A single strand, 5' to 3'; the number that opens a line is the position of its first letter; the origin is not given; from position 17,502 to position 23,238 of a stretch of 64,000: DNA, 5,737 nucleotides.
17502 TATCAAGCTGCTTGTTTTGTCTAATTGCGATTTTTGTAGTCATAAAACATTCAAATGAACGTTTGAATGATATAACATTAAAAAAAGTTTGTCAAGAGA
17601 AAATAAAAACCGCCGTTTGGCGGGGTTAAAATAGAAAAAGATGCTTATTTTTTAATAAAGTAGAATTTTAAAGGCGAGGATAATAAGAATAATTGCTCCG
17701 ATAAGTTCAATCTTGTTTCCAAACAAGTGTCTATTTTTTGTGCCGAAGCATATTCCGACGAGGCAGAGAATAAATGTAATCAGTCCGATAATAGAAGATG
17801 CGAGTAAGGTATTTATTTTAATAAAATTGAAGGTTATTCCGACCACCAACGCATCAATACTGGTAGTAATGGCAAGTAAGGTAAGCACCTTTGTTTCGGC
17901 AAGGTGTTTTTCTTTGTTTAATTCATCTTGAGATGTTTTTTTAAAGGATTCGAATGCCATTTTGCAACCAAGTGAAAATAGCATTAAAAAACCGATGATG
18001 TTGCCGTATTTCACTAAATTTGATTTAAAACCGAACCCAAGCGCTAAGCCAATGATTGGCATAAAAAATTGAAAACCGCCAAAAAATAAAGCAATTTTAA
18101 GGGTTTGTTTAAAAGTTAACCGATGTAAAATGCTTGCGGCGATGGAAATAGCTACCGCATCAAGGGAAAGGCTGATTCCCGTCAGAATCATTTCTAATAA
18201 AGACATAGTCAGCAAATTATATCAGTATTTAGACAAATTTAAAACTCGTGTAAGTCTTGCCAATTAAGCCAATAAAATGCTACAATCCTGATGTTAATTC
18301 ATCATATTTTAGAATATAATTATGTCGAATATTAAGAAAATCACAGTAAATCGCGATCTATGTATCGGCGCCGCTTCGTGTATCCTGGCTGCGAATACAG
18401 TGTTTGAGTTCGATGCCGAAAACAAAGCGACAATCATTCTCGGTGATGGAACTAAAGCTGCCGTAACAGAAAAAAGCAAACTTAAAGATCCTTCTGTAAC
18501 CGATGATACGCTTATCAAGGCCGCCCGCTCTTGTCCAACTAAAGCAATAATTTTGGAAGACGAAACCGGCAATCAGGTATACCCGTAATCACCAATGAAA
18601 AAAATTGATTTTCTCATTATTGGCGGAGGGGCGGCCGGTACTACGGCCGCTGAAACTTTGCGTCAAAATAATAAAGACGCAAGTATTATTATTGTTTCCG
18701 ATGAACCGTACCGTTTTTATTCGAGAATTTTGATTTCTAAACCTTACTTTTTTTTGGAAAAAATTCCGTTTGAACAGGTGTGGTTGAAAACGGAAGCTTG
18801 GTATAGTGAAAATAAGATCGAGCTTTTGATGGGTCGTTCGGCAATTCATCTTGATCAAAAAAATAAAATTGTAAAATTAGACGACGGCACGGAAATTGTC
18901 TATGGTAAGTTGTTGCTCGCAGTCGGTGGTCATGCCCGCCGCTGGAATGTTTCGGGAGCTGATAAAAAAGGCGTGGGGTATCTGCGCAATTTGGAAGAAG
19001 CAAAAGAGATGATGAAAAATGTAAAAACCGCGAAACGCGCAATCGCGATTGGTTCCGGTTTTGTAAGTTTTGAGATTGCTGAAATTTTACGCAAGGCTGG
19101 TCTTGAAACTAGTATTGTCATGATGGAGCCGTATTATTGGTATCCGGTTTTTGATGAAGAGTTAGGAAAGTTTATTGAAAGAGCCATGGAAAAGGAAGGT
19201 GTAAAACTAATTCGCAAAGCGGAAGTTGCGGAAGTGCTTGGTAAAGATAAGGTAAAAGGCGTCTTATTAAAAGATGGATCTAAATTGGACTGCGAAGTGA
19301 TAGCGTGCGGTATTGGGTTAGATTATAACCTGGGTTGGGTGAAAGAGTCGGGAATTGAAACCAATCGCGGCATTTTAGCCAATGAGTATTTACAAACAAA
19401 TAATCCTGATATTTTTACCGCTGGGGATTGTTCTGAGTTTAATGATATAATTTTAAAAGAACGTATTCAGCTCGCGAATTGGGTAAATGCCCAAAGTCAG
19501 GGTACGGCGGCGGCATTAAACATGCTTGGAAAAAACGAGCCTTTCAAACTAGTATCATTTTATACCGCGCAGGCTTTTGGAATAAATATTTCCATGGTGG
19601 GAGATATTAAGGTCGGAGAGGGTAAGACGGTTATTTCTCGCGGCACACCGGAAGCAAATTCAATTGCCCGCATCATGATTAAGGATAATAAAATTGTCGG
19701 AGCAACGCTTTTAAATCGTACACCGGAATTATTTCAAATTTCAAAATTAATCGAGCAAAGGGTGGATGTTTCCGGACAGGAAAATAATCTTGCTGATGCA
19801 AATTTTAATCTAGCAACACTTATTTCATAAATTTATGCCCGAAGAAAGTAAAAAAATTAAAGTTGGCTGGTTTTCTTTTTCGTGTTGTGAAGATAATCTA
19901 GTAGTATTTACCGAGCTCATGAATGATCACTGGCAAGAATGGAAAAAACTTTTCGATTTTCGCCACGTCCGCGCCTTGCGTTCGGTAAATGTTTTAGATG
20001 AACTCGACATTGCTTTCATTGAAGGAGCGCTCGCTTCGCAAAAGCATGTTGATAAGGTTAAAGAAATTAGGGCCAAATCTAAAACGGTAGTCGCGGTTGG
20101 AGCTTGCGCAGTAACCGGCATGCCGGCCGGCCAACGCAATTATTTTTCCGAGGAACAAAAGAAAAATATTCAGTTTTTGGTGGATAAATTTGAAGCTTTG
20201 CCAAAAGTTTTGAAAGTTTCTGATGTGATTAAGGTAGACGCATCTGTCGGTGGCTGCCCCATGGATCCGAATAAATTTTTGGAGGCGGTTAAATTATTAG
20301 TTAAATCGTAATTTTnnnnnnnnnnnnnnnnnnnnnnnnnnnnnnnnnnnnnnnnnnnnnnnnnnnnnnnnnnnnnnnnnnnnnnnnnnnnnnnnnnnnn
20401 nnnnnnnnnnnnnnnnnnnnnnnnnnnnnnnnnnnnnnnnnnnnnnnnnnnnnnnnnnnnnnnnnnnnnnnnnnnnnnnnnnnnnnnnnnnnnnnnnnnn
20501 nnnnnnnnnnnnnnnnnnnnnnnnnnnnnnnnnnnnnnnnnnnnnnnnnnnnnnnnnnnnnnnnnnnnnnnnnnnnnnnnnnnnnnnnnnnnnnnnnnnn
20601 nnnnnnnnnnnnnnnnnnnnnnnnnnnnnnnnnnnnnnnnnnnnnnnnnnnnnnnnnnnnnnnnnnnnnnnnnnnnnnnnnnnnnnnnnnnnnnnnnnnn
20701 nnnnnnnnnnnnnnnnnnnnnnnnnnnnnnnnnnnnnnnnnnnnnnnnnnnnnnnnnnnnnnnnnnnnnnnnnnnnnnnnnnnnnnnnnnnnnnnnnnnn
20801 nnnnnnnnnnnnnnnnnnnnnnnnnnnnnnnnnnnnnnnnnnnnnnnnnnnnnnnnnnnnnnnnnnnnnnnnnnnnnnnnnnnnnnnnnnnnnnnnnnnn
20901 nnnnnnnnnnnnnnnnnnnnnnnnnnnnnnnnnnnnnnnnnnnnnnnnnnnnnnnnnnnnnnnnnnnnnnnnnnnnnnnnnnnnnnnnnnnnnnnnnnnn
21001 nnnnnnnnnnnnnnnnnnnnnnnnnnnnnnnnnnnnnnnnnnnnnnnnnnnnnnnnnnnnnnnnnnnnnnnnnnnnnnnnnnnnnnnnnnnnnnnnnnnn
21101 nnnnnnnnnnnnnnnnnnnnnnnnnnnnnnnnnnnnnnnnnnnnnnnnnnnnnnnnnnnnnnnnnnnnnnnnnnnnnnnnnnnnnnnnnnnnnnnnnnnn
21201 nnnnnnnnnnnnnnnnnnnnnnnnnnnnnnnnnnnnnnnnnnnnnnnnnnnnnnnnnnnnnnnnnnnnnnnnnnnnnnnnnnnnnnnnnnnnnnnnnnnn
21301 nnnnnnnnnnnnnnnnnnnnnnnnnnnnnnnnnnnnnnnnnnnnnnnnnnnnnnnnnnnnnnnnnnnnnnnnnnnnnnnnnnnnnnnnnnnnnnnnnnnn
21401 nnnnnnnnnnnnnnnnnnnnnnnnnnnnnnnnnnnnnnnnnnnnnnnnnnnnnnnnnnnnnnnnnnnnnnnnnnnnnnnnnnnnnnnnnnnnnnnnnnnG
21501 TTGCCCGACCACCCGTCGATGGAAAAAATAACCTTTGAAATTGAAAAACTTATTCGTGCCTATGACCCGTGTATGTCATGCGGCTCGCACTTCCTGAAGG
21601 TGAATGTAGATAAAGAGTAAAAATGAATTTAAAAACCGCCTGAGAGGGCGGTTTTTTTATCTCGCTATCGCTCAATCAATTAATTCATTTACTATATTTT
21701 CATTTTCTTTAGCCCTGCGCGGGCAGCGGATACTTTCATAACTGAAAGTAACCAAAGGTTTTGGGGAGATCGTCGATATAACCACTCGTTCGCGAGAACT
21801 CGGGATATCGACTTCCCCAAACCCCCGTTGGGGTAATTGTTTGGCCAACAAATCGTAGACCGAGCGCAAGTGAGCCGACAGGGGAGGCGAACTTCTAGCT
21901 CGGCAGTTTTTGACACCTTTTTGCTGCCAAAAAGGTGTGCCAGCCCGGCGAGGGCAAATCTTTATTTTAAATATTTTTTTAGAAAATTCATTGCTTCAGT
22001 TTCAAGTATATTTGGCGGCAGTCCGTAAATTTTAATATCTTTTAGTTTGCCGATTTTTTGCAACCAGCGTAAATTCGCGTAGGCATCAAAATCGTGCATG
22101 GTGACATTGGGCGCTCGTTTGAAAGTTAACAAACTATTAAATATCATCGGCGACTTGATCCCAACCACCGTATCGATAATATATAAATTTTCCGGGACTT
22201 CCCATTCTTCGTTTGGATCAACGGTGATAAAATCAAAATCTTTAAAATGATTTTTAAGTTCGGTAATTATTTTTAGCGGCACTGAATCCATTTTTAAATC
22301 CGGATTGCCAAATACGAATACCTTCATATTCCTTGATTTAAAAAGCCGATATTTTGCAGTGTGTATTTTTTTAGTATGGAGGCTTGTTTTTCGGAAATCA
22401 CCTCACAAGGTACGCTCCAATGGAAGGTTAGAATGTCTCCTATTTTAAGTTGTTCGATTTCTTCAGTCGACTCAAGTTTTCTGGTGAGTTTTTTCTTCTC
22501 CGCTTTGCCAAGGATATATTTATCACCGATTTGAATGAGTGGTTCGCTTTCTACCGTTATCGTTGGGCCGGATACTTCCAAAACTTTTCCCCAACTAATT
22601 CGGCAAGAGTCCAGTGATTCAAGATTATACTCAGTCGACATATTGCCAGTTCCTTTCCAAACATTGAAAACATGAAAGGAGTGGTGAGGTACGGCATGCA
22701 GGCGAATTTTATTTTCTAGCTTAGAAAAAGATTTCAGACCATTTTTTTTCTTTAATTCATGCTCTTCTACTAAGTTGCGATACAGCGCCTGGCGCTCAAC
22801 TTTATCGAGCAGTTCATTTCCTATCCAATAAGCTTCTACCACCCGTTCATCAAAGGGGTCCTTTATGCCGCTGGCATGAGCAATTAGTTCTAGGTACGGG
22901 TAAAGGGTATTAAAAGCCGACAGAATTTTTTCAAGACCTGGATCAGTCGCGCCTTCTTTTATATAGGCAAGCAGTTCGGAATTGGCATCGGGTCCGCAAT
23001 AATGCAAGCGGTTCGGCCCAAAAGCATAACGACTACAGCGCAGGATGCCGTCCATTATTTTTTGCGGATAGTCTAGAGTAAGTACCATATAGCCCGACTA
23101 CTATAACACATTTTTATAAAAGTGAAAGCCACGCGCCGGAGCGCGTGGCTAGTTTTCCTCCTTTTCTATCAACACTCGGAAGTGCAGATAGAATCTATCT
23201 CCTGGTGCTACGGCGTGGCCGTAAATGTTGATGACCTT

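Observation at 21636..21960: Copy B of the repeated structured-RNA-like element, between the hydrogenase large subunit and the maturation protease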

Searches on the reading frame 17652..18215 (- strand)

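Call 55: search_protein_families(library=pfam, proteins=[window:17652-18215:-], max_evalue=0.001)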
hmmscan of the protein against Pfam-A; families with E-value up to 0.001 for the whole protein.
window:17652-18215:- (187 aa): 1 family
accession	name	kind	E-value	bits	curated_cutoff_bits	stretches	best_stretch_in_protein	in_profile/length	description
PF02659.21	Mntp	-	1.3e-42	145.6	24.4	1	33-185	2-152/152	Putative manganese efflux pump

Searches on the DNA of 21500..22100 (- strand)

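Call 7: search_rna_families(source=window, start=21500, end=22100, threshold=evalue, max_evalue=10)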
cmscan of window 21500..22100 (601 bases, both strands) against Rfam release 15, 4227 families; matches with E-value up to 10: 20.
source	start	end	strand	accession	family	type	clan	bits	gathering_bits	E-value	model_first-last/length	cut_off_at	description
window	21537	21661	+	RF01859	Phe_leader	Cis-reg; leader;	-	25.9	55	0.045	1-125/125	no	Phenylalanine leader peptide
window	21624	21780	-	RF02084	STnc130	Gene; sRNA;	-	25.7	55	0.12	1-135/135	no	Enterobacteria sRNA STnc130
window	21631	21739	-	RF02421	Bp1_684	Gene; sRNA;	-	23.6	44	0.0054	1-113/113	no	Burkholderia sRNA Bp1_Cand684_SIPHT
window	21601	21660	+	RF00106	RNAI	Gene; antisense;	-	22.8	47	0.06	1-102/102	no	RNAI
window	21624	21696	-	RF02064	STnc370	Gene; sRNA;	-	22.3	54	2.2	1-71/71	no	Enterobacterial sRNA STnc370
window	21626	21710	-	RF01859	Phe_leader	Cis-reg; leader;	-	19.7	55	1.1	1-125/125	no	Phenylalanine leader peptide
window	21604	21659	+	RF00512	Leu_leader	Cis-reg; leader;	-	19.6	50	0.16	1-148/148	no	Leucine operon leader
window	21605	21662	+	RF02054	STnc420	Gene; sRNA;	-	19.2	70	0.53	1-58/58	no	Salmonella enterica sRNA STnc420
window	21590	21664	+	RF02059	STnc50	Gene; sRNA;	-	18.6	55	2.1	1-84/84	no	Salmonella enterica sRNA STnc40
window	21606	21660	+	RF02891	AgrB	Gene; antisense;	-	18.1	40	2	1-84/84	no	ArsR-gov region gene B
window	21631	21687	-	RF00624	P9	Gene;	-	17.8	43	0.29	1-74/74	no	Pseudomonas sRNA P9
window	21626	21707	+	RF02900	AaHKsRNA82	Gene; sRNA;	-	17.2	51.4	9.5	1-81/81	no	Aggregatibacter sRNA 82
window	21515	21660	+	RF01408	sraL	Gene; sRNA;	-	17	39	0.19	1-142/142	no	sraL Hfq binding RNA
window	21631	21655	-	RF00106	RNAI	Gene; antisense;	-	16.3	47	1.9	74-98/102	no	RNAI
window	21858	21940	+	RF02992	hya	Cis-reg;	-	16.1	56.8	4.1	1-72/72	no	hya RNA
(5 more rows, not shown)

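Call 73: search_rna_families(source=L027, start=9600, end=10700, threshold=evalue, max_evalue=1)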
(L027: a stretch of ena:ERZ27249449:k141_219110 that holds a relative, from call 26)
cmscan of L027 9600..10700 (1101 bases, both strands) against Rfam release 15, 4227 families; matches with E-value up to 1: 5.
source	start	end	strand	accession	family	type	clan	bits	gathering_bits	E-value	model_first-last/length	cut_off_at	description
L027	10152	10225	-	RF04027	mir-1422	Gene; miRNA;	-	25.5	60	0.063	1-84/84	no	mir-1422 microRNA precursor family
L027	10071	10149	-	RF02930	aspS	Cis-reg;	-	25.4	42.5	0.088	1-79/79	no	aspS RNA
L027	10543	10637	-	RF02059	STnc50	Gene; sRNA;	-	25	55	0.13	1-84/84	no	Salmonella enterica sRNA STnc40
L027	10036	10220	-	RF01578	RUF1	Gene; sRNA;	-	23.7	70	0.05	1-264/264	no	Plasmodium RNA of unkown function RUF1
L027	10488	10575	+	RF00624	P9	Gene;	-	17.2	43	0.73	1-74/74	no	Pseudomonas sRNA P9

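Call 86: search_dna_similar(query=window:21650-21965:+, collection=phages, mode=distant, max_evalue=0.01, max_rows=10)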
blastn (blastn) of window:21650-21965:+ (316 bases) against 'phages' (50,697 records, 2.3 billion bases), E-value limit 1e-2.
No match.

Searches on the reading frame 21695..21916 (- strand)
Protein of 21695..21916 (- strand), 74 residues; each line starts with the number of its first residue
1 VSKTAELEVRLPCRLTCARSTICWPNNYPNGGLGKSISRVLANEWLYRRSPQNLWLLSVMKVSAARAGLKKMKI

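Call 24: find_homologous_proteins(query=window:21695-21916:-, max_evalue=10)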
Query seq(74 aa) (74 aa): 1 proteins with E <= 10 among 1 candidates.
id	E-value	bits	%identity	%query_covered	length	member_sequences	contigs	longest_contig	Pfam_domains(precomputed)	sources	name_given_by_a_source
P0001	3.9e-13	67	64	78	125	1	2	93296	-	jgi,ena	jgi:hypothetical protein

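Call 26: find_encoding_contigs(protein=P0001, flank=10000, max_places=10)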
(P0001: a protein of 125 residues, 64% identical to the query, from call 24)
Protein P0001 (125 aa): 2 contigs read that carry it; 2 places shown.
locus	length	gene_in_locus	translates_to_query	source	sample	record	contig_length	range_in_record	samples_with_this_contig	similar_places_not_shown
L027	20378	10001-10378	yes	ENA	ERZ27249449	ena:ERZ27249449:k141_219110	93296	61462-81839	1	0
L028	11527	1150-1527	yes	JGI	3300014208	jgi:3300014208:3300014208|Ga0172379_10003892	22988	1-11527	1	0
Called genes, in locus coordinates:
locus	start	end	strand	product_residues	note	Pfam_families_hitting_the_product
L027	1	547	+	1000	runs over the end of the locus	PF00133:tRNA-synt_1, PF09334:tRNA-synt_1g (weak), PF08264:Anticodon_1, PF19302:DUF5915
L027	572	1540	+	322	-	PF01784:DUF34_NIF3 (faint)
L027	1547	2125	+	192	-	PF01330:RuvA_N, PF00633:HHH (faint), PF01367:5_3_exonuc (faint), PF14520:HHH_5, PF21176:RecR_HhH (faint), PF10391:DNA_pol_lambd_f (faint), PF07499:RuvA_C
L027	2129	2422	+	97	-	-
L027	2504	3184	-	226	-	-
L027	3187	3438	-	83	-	PF01035:DNA_binding_1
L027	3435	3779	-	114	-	-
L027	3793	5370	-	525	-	PF02934:GatB_N, PF02637:GatB_Yqey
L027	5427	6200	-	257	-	-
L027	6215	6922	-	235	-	PF02223:Thymidylate_kin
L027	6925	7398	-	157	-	PF00186:DHFR_1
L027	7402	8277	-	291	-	PF00303:Thymidylat_synt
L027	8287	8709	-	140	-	PF22769:DCD (weak), PF00692:dUTPase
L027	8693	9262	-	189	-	PF13207:AAA_17, PF13238:AAA_18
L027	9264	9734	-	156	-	PF00383:dCMP_cyt_deam_1, PF14437:MafB19-deam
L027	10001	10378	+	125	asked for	-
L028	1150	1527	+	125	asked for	-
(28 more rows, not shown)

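Call 39: find_homologous_proteins(query=A3, max_evalue=10)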
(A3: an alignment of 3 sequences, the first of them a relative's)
Query A3 (3 sequences) (125 aa, profile of the alignment): 1 proteins with E <= 10 among 113 candidates.
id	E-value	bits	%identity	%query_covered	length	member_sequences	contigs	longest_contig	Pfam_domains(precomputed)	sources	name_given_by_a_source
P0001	3.8e-37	144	100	100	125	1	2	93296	-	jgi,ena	jgi:hypothetical protein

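Call 75: search_protein_representatives(alignment_id=A3)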
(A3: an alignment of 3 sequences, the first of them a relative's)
Query: 3 sequences, 95 profile positions. Proteins with E-value up to 0.001 (for the whole library): 3; up to 1e-10: 1; up to 1e-30: 1. The best 3 are listed.
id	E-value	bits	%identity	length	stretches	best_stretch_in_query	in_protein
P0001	1.2e-37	143.8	-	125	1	3-83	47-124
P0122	9.4e-07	44.8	-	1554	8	48-82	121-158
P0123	3.9e-04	36.4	-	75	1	2-34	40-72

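Call 77: find_encoding_contigs(protein=P0123, flank=10000, max_places=10)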
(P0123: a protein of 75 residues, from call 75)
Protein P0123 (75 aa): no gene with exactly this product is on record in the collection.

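Call 78: list_cluster_members(proteins=[P0123, P0001])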
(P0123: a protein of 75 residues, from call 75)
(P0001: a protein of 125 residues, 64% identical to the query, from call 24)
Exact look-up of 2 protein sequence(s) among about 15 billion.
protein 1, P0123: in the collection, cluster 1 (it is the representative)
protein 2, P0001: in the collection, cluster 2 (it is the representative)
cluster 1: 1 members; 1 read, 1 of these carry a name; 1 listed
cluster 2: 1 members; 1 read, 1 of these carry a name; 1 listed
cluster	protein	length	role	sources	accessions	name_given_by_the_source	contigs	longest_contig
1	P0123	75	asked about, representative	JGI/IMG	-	hypothetical protein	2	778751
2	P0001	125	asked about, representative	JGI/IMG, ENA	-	hypothetical protein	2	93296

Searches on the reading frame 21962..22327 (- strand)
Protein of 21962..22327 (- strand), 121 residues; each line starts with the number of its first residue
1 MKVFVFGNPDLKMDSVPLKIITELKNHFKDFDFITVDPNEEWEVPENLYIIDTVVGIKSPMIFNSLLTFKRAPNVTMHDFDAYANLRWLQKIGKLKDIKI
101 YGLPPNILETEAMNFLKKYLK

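Call 14: find_encoding_contigs(protein=window:21962-22327:-, flank=3000, max_places=10)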
Protein window:21962-22327:- (121 aa): 4 contigs read that carry it; 2 places shown.
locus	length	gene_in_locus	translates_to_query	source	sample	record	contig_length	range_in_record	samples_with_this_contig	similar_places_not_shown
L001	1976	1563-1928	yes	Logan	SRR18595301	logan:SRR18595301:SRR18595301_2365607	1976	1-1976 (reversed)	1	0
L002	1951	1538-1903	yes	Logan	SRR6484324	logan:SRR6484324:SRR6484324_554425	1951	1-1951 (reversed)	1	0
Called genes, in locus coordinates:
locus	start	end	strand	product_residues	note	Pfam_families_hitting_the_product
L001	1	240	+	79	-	?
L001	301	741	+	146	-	-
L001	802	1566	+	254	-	PF19927:DUF6390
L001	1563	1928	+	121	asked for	-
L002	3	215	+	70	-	?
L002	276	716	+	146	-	-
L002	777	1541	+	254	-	PF19927:DUF6390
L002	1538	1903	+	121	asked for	-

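Call 55: search_protein_families(library=pfam, proteins=[window:21962-22327:-], max_evalue=0.001)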
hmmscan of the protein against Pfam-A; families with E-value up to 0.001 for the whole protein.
window:21962-22327:- (121 aa): 0 families

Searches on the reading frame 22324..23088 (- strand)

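Call 55: search_protein_families(library=pfam, proteins=[window:22324-23088:-], max_evalue=0.001)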
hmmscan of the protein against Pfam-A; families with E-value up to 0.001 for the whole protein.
window:22324-23088:- (254 aa): 2 families
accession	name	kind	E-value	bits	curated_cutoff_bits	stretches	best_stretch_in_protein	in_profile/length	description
PF19927.4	DUF6390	-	1.1e-60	205.6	25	1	13-252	4-239/244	Family of unknown function (DUF6390)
PF04256.18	DUF434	-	0.00078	19.5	27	0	187-214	26-53/56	Protein of unknown function (DUF434)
